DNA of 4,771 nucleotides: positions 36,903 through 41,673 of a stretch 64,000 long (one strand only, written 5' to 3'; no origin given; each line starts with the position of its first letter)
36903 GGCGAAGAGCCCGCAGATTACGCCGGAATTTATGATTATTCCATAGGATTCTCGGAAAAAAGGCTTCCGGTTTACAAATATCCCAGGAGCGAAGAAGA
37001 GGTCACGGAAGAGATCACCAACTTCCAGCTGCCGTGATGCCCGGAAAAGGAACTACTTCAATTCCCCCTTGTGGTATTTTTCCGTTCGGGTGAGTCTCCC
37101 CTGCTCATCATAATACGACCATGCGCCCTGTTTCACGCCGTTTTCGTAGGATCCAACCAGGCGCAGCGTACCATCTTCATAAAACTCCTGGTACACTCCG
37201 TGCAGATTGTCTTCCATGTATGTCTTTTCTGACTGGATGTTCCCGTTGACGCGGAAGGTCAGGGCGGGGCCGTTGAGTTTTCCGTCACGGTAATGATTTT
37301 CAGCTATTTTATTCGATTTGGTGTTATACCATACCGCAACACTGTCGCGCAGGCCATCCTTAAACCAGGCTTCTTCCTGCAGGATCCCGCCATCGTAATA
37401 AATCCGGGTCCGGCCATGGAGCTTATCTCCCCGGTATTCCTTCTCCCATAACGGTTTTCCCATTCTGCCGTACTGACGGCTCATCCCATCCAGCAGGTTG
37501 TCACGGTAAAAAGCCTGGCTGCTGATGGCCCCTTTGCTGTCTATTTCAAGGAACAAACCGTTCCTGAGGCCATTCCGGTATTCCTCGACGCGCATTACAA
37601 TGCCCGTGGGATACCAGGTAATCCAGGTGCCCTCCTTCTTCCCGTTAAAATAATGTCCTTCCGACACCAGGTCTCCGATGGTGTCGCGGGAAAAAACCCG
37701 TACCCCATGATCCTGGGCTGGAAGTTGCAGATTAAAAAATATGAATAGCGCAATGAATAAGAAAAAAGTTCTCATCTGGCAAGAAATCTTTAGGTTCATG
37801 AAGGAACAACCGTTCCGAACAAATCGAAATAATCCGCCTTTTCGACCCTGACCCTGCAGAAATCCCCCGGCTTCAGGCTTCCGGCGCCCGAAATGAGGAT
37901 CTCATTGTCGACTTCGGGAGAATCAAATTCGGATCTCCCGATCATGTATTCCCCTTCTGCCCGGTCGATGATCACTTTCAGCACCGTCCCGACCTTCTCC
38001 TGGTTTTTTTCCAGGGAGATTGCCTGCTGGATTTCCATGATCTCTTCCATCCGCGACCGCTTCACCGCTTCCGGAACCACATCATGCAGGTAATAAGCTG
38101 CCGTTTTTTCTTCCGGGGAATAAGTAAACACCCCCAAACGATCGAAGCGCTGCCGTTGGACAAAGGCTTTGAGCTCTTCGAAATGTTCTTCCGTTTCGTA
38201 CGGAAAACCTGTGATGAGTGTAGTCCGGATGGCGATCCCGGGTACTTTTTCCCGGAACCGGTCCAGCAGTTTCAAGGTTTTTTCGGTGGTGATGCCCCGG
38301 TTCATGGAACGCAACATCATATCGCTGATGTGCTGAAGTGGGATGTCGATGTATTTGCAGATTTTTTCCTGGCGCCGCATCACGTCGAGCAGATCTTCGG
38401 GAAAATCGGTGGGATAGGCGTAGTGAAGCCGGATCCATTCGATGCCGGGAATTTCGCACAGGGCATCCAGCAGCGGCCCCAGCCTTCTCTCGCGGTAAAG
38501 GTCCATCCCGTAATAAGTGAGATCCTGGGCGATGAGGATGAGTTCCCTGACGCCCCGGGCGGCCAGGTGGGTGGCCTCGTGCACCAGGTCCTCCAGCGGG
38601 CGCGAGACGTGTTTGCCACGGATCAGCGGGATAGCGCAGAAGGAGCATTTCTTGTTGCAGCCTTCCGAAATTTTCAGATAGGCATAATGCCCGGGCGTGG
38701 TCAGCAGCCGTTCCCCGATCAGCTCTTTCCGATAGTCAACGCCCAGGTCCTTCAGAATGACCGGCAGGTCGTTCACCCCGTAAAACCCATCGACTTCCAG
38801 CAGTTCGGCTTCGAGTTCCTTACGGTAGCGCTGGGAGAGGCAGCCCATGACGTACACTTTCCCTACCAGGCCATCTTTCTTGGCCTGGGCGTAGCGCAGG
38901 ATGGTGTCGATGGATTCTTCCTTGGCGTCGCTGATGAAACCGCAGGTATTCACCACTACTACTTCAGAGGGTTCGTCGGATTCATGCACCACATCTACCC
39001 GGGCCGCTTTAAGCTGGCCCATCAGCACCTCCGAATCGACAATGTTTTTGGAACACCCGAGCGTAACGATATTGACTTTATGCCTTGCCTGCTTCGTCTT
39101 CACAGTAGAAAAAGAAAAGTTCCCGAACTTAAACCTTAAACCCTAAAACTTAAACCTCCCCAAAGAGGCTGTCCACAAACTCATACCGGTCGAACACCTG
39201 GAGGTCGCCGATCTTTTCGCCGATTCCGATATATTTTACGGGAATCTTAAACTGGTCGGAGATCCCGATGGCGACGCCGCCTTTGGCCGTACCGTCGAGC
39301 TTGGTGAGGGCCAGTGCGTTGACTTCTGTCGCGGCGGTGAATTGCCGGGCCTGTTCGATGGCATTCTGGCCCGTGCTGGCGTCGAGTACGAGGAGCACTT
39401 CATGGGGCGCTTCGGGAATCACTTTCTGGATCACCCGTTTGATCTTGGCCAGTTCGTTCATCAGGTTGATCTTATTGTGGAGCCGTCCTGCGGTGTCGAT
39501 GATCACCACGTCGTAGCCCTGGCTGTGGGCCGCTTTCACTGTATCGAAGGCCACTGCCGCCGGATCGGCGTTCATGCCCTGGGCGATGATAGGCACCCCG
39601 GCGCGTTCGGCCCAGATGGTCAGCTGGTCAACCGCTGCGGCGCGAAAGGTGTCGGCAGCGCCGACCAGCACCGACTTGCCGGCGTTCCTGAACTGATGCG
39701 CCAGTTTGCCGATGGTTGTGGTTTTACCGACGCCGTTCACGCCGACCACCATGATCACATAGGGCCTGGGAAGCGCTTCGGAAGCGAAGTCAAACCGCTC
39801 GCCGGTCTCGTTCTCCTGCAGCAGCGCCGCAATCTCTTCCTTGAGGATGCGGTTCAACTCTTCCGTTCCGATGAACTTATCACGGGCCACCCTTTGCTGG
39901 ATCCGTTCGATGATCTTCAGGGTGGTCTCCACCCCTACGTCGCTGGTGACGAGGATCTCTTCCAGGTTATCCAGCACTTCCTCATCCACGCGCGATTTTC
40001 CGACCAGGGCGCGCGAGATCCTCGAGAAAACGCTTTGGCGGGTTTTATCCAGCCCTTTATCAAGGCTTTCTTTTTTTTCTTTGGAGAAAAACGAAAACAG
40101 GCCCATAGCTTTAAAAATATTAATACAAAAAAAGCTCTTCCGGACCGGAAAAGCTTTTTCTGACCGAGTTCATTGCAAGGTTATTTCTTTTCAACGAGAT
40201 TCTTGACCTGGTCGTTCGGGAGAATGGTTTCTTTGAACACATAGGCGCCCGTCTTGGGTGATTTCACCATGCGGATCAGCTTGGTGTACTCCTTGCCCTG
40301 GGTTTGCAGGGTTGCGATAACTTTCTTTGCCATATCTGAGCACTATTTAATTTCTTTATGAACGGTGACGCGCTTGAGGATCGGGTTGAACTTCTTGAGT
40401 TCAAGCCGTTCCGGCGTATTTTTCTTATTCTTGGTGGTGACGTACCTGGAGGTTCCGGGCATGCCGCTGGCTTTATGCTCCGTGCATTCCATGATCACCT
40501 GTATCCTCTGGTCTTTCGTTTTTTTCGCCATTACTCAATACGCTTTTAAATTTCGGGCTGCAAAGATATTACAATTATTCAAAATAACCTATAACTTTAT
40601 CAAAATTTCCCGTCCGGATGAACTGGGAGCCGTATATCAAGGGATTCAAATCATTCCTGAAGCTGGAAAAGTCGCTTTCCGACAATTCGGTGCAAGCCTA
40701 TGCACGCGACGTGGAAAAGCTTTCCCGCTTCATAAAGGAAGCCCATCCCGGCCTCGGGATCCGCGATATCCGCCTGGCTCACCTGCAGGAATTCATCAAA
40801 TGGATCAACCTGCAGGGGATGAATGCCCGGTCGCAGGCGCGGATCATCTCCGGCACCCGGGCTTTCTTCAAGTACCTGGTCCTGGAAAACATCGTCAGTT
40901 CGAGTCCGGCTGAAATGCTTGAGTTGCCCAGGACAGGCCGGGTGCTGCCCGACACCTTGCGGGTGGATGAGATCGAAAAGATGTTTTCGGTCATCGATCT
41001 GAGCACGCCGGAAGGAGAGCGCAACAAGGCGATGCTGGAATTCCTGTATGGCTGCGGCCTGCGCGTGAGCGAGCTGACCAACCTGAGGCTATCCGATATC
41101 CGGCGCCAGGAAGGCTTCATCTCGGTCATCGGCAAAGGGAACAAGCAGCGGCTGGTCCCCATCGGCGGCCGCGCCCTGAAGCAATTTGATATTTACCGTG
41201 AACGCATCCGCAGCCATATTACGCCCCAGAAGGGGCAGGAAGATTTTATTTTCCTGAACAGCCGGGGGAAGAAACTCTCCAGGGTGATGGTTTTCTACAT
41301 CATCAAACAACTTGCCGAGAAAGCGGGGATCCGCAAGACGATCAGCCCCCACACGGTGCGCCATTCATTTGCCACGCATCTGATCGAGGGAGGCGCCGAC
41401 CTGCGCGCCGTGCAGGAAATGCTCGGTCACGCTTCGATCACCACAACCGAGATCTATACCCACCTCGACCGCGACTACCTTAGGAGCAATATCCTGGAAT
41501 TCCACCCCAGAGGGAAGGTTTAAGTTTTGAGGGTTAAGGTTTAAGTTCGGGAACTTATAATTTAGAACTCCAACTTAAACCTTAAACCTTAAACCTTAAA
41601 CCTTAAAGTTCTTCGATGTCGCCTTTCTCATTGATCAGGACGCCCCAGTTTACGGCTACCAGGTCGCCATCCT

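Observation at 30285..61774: Gene boundaries across the window are built from modular tandem 7-8 nt arrays, an architecture I cannot assign to a described element class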

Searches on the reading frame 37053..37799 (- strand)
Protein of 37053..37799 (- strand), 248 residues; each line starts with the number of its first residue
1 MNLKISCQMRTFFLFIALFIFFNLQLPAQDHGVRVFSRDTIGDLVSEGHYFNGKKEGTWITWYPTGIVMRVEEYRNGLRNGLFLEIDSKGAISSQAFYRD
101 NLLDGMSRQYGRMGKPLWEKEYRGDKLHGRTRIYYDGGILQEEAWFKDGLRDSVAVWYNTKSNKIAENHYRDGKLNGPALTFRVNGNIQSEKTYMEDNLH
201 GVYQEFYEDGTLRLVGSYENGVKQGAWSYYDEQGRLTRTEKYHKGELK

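Call 71: search_protein_families(library=pfam, proteins=[window:37053-37799:-], max_evalue=0.00001)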
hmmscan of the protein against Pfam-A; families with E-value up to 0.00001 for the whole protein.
window:37053-37799:- (248 aa): 1 family
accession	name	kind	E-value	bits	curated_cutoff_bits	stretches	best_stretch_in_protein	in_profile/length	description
PF07661.19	MORN_2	-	1.8e-13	49.5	29.6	0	199-220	1-22/22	MORN repeat variant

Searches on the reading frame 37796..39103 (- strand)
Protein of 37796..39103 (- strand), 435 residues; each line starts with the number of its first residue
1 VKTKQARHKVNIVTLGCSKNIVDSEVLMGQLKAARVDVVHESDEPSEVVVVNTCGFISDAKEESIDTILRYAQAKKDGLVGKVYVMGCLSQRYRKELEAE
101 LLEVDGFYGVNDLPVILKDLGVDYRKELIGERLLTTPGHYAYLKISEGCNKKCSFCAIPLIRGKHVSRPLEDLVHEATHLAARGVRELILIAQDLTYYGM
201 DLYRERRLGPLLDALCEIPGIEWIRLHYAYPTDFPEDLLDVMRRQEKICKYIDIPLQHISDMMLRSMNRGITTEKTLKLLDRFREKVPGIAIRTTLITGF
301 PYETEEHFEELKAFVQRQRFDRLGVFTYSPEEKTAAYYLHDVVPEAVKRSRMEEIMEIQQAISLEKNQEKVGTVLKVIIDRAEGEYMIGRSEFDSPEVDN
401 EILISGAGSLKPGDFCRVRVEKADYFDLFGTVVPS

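Call 20: search_protein_families(library=pfam, proteins=[window:37796-39103:-])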
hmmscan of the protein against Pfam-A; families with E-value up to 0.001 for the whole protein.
window:37796-39103:- (435 aa): 3 families
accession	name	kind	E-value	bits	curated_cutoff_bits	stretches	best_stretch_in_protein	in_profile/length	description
PF04055.27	Radical_SAM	-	2e-25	90.3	29.5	1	144-314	2-165/166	Radical SAM superfamily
PF00919.26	UPF0004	-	3.1e-23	82.1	27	1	9-109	1-98/98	Uncharacterized protein family UPF0004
PF18693.7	TRAM_2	-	3.5e-20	72.4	27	1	371-433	1-63/63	TRAM domain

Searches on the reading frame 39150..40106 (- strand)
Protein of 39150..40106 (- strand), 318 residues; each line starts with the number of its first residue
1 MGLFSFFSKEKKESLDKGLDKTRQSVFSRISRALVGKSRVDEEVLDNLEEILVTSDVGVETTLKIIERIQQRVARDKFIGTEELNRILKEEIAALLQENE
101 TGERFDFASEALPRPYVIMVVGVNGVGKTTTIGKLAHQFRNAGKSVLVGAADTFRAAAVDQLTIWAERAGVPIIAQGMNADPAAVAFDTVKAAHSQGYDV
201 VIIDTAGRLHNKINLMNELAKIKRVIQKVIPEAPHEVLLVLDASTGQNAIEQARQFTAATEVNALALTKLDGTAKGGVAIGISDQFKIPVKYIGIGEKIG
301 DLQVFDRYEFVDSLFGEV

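Call 20: search_protein_families(library=pfam, proteins=[window:39150-40106:-])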
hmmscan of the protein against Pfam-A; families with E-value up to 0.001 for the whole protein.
window:39150-40106:- (318 aa): 14 families
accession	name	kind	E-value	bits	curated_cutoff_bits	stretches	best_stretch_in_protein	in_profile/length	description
PF00448.28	SRP54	-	4.6e-77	258.6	22.7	1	115-315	1-195/196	SRP54-type protein, GTPase domain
PF02881.24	SRP54_N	-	3.2e-15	56.5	22.4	1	28-92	3-75/75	SRP54-type protein, helical bundle domain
PF13671.12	AAA_33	-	3.1e-06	28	27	1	117-238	1-111/143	AAA domain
PF13604.12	AAA_30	-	3.3e-06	27.4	27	1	117-212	20-103/191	AAA domain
PF03308.22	MeaB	-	3.6e-06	26.6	23.1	1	114-210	32-138/273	Methylmalonyl Co-A mutase-associated GTPase MeaB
PF13191.12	AAA_16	-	4.8e-06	27.6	32.6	1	113-242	22-139/167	AAA ATPase domain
PF13401.12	AAA_22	-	5.1e-05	24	27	1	116-224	6-109/130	AAA domain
PF13479.12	AAA_24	-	7.9e-05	23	27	1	115-211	2-78/195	AAA domain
PF06414.18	Zeta_toxin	-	0.00012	22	22.3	1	113-207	14-105/199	Zeta toxin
PF02374.21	ArsA_ATPase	-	0.00014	21.7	24.3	0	117-152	3-38/305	Anion-transporting ATPase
PF13614.12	AAA_31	-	0.00018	21.9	27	0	125-153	12-40/177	AAA domain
PF20720.3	nSTAND3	-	0.00045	20.4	27.2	0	105-147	7-49/155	Novel STAND NTPase 3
PF25199.1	nSTAND_NTPase5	-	0.0008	19.7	34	0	85-154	12-81/145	Novel STAND NTPase 5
PF13245.12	AAA_19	-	0.00091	19.8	25.1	0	116-220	12-115/134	AAA domain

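Call 74: find_encoding_contigs(protein=window:39150-40106:-, flank=3000, max_places=10)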
Protein window:39150-40106:- (318 aa): 8 contigs read that carry it; 3 places shown.
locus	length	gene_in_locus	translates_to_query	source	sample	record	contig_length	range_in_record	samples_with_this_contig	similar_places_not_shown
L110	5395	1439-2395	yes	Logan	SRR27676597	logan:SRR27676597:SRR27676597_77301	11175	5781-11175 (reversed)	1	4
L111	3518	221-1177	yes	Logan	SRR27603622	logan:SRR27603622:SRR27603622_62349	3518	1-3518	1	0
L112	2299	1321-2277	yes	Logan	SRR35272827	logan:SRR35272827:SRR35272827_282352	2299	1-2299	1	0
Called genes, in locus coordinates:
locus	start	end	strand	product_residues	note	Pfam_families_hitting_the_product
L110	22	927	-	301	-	PF02899:Phage_int_SAM_1, PF13495:Phage_int_SAM_4 (faint), PF00589:Phage_integrase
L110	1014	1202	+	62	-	PF00471:Ribosomal_L33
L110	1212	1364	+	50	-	PF14128:DUF4295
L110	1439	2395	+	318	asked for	PF02881:SRP54_N, PF13191:AAA_16 (faint), PF13671:AAA_33 (faint), PF03308:MeaB (faint), PF13604:AAA_30 (weak), PF00448:SRP54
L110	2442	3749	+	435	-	PF00919:UPF0004, PF04055:Radical_SAM, PF18693:TRAM_2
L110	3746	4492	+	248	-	-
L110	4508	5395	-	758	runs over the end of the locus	-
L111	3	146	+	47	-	?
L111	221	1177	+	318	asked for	PF02881:SRP54_N, PF13191:AAA_16 (faint), PF13671:AAA_33 (faint), PF03308:MeaB (faint), PF13604:AAA_30 (weak), PF00448:SRP54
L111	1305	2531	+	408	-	PF00919:UPF0004, PF04055:Radical_SAM, PF18693:TRAM_2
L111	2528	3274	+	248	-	-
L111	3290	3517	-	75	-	?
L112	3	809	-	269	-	?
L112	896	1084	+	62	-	PF00471:Ribosomal_L33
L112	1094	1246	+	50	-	PF14128:DUF4295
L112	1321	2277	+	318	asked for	PF02881:SRP54_N, PF13191:AAA_16 (faint), PF13671:AAA_33 (faint), PF03308:MeaB (faint), PF13604:AAA_30 (weak), PF00448:SRP54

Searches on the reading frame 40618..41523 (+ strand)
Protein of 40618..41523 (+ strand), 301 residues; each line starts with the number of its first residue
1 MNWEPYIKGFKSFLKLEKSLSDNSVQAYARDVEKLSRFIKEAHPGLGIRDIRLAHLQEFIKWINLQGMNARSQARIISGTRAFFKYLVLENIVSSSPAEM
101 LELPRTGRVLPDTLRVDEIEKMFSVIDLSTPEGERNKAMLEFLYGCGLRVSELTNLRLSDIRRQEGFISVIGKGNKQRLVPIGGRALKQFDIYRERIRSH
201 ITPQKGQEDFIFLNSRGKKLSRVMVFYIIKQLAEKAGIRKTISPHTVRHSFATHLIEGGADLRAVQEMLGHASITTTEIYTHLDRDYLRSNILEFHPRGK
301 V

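Call 20: search_protein_families(library=pfam, proteins=[window:40618-41523:+])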
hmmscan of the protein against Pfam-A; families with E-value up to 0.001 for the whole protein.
window:40618-41523:+ (301 aa): 4 families
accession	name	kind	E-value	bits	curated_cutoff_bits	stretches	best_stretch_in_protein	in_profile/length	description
PF00589.27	Phage_integrase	-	6.3e-47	160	27.1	1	114-284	3-169/172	Phage integrase family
PF02899.23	Phage_int_SAM_1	-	2.7e-18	66.5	22.3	1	7-90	1-82/83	Phage integrase, N-terminal SAM-like domain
PF13495.12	Phage_int_SAM_4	-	1.7e-05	25.6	27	1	10-88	5-79/85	Phage integrase, N-terminal SAM-like domain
PF13102.12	Phage_int_SAM_5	-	0.00026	21.8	22.3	0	14-97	10-92/98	Phage integrase SAM-like domain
